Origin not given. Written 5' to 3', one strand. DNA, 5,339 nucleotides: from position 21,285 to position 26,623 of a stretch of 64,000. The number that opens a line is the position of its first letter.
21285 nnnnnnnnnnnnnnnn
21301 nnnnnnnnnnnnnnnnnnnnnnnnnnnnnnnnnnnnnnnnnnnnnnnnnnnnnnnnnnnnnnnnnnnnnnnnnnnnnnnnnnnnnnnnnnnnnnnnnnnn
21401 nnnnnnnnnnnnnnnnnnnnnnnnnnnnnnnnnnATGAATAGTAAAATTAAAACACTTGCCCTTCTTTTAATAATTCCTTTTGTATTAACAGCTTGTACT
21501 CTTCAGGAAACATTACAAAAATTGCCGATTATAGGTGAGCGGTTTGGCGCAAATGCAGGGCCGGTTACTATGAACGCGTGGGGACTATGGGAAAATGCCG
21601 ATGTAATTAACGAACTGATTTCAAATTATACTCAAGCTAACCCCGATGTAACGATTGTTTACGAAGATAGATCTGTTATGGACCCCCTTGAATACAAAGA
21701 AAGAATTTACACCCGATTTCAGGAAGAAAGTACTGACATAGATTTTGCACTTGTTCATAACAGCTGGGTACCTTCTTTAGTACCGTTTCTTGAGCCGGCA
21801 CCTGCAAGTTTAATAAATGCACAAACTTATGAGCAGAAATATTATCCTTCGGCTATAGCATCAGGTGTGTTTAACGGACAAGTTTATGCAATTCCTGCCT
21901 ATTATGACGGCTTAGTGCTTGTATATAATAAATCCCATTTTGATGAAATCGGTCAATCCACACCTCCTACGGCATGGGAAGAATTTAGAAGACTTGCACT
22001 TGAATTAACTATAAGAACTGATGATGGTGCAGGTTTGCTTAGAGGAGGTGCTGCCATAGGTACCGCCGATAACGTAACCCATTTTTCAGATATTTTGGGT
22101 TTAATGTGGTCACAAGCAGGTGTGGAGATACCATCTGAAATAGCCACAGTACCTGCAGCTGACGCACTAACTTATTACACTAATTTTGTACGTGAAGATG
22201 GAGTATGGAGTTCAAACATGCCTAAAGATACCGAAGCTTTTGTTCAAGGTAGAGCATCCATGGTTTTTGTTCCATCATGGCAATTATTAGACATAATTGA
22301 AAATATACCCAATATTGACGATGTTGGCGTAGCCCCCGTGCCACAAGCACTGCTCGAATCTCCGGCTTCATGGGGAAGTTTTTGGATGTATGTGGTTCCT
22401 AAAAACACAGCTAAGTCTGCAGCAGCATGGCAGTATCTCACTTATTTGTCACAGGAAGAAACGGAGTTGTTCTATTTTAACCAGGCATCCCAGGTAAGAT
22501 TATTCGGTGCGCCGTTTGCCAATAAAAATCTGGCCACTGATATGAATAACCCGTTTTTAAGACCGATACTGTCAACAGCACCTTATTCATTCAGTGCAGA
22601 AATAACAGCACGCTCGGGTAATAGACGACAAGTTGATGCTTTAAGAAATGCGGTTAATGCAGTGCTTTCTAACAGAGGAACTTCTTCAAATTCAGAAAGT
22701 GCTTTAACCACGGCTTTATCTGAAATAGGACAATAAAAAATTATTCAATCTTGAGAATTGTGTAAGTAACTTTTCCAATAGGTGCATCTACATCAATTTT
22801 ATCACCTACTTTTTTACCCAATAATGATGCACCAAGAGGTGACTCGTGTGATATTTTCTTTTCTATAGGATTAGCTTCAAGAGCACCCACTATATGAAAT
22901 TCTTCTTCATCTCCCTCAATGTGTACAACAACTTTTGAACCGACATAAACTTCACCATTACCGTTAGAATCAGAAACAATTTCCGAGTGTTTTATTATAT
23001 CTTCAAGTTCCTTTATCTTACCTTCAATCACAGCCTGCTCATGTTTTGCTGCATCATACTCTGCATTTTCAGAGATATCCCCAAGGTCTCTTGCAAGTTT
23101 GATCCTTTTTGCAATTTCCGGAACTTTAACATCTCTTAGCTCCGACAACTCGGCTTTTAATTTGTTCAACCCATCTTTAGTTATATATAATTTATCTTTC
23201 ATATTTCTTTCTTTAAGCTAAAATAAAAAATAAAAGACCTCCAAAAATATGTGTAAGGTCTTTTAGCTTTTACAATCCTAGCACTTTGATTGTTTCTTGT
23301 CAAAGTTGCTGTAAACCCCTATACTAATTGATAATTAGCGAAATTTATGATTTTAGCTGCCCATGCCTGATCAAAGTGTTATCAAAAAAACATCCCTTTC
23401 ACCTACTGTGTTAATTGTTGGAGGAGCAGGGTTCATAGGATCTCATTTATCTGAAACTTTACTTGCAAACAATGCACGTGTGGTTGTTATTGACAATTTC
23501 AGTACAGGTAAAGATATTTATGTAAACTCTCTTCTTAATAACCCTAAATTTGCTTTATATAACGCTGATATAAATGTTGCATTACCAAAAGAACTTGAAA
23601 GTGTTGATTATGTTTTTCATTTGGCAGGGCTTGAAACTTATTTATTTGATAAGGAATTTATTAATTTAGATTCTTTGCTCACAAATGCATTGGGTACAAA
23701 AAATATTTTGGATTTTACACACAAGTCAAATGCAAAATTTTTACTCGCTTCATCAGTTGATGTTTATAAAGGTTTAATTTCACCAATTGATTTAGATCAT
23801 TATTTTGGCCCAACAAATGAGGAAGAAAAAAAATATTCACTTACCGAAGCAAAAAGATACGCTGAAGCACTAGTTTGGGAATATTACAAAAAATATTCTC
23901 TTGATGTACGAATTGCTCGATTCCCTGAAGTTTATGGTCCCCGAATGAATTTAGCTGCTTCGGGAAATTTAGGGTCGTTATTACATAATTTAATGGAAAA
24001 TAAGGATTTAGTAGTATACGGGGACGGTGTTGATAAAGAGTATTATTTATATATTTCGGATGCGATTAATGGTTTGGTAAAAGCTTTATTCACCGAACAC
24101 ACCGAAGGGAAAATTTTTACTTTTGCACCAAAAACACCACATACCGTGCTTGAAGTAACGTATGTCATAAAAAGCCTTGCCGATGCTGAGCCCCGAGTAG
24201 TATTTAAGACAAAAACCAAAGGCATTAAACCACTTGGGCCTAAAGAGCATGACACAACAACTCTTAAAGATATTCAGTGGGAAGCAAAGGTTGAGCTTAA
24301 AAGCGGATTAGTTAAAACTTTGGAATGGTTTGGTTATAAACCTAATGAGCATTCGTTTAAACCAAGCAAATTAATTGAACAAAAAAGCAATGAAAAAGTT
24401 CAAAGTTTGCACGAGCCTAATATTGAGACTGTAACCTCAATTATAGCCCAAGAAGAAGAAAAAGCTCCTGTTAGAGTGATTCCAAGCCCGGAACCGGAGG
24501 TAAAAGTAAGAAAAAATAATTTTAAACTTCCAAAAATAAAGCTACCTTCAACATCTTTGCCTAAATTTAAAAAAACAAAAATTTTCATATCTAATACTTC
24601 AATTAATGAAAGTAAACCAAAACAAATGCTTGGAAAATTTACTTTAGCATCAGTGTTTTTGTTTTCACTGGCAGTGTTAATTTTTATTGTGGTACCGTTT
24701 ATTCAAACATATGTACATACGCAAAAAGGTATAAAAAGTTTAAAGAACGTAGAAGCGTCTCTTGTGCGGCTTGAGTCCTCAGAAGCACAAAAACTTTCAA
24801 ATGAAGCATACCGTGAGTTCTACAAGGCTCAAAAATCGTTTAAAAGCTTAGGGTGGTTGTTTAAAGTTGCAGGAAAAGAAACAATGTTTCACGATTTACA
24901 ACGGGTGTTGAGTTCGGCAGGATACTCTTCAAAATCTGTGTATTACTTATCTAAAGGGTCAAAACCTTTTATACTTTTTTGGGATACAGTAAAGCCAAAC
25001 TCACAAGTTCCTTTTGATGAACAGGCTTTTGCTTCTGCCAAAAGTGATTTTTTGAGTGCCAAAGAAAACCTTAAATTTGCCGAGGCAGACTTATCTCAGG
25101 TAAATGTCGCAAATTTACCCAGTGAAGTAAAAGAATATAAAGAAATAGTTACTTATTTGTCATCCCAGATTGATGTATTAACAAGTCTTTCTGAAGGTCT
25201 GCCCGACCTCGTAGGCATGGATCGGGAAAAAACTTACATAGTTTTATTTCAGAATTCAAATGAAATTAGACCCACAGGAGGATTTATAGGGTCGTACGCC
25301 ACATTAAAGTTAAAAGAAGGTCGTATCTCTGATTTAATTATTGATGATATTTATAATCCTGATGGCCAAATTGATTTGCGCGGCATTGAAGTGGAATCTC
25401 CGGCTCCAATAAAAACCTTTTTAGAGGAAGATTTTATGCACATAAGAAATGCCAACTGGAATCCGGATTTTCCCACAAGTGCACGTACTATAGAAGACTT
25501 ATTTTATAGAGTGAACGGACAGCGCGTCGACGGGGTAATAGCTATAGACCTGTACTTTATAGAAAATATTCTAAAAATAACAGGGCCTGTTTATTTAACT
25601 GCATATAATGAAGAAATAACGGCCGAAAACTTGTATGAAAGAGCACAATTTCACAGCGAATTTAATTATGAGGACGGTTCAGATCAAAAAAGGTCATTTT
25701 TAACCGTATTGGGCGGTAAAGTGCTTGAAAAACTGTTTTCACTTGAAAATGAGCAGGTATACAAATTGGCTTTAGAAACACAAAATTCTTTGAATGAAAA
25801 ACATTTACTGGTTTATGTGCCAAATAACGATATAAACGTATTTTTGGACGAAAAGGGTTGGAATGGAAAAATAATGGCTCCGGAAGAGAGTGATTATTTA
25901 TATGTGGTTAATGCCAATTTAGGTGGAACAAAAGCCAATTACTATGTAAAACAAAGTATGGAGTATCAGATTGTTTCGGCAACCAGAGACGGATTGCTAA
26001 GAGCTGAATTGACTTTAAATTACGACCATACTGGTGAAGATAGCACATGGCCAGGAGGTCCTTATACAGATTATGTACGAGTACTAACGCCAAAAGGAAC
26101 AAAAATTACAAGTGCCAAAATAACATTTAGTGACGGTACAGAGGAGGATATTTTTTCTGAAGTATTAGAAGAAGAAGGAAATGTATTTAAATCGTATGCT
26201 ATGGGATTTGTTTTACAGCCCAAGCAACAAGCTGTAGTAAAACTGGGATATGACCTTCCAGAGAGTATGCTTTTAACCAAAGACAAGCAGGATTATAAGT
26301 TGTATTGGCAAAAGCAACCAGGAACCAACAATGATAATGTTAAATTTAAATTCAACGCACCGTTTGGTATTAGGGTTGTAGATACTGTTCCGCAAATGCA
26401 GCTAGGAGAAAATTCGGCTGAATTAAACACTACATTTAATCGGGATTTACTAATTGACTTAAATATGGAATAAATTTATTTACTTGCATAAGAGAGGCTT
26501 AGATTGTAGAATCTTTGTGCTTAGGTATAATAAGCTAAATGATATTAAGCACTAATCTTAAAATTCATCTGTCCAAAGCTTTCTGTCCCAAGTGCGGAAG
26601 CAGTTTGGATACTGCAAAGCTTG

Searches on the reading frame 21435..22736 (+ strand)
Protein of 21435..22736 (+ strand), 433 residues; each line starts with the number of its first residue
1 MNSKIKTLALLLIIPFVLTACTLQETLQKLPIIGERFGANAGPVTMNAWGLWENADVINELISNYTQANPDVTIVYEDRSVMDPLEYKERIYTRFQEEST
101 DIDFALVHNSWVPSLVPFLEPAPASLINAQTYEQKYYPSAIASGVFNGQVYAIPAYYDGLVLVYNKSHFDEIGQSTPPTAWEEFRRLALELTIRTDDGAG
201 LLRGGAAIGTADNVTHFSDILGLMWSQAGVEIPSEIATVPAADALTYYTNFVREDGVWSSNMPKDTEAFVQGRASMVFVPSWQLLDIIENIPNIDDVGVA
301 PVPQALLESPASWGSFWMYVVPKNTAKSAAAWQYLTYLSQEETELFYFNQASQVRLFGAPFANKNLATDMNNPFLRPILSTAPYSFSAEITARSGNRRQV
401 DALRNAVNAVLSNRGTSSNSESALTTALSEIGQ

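Call 50: search_protein_families(library=pfam, proteins=[window:21435-22736:+], max_evalue=0.001)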
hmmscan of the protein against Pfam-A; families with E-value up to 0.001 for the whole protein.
window:21435-22736:+ (433 aa): 2 families
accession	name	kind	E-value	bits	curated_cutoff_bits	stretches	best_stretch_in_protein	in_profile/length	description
PF01547.30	SBP_bac_1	-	2.5e-24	87.3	26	1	57-342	9-304/307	Bacterial extracellular solute-binding protein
PF13416.11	SBP_bac_8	-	1.8e-20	74.4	27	1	61-344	2-249/279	Bacterial extracellular solute-binding protein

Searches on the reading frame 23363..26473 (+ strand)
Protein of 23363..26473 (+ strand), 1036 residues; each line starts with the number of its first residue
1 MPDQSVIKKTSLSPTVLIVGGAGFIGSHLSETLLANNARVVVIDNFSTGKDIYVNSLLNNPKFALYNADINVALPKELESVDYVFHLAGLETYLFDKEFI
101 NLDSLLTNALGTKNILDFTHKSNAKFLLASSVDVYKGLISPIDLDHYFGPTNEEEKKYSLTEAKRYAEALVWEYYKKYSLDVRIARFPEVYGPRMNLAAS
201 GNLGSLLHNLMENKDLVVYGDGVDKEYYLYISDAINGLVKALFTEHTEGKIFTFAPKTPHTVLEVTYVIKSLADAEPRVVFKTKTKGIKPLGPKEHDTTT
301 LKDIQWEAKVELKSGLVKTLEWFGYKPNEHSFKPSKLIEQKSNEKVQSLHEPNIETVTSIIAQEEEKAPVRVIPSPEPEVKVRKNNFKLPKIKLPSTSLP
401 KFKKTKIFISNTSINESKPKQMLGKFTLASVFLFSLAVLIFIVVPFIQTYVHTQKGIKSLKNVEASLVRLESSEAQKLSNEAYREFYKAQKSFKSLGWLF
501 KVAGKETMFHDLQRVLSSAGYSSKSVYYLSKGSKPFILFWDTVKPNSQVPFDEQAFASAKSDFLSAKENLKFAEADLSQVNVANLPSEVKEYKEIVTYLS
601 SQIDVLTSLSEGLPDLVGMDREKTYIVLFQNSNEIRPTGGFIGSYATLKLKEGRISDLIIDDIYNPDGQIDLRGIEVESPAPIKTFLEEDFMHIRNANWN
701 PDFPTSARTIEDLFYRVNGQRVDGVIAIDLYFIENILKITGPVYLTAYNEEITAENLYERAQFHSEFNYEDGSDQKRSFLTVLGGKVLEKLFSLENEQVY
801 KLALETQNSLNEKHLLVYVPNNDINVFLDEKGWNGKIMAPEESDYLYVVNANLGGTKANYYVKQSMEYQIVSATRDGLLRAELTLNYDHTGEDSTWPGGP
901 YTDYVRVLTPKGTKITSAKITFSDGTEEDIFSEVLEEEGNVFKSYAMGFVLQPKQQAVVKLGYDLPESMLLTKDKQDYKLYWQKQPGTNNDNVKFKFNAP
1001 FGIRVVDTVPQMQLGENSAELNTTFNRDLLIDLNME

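Call 50: search_protein_families(library=pfam, proteins=[window:23363-26473:+], max_evalue=0.001)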
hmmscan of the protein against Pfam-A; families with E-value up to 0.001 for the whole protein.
window:23363-26473:+ (1036 aa): 6 families
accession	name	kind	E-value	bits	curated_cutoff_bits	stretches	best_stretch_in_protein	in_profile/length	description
PF01370.27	Epimerase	-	4.8e-32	111.7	20.9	1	16-244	1-227/240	NAD dependent epimerase/dehydratase family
PF13196.11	DUF4012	-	7.9e-29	101.5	28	1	621-759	2-137/144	Protein of unknown function (DUF4012)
PF16363.11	GDP_Man_Dehyd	-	1.5e-20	74.4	27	1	17-265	1-258/332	GDP-mannose 4,6 dehydratase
PF01073.25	3Beta_HSD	-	1.8e-07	30.9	22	1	17-173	1-159/280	3-beta hydroxysteroid dehydrogenase/isomerase family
PF07993.18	NAD_binding_4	-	5.7e-07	29.4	20.1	1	60-192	72-209/258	Male sterility protein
PF02719.21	Polysacc_synt_2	-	1.4e-05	24.9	20.2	1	16-290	1-265/293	Polysaccharide biosynthesis protein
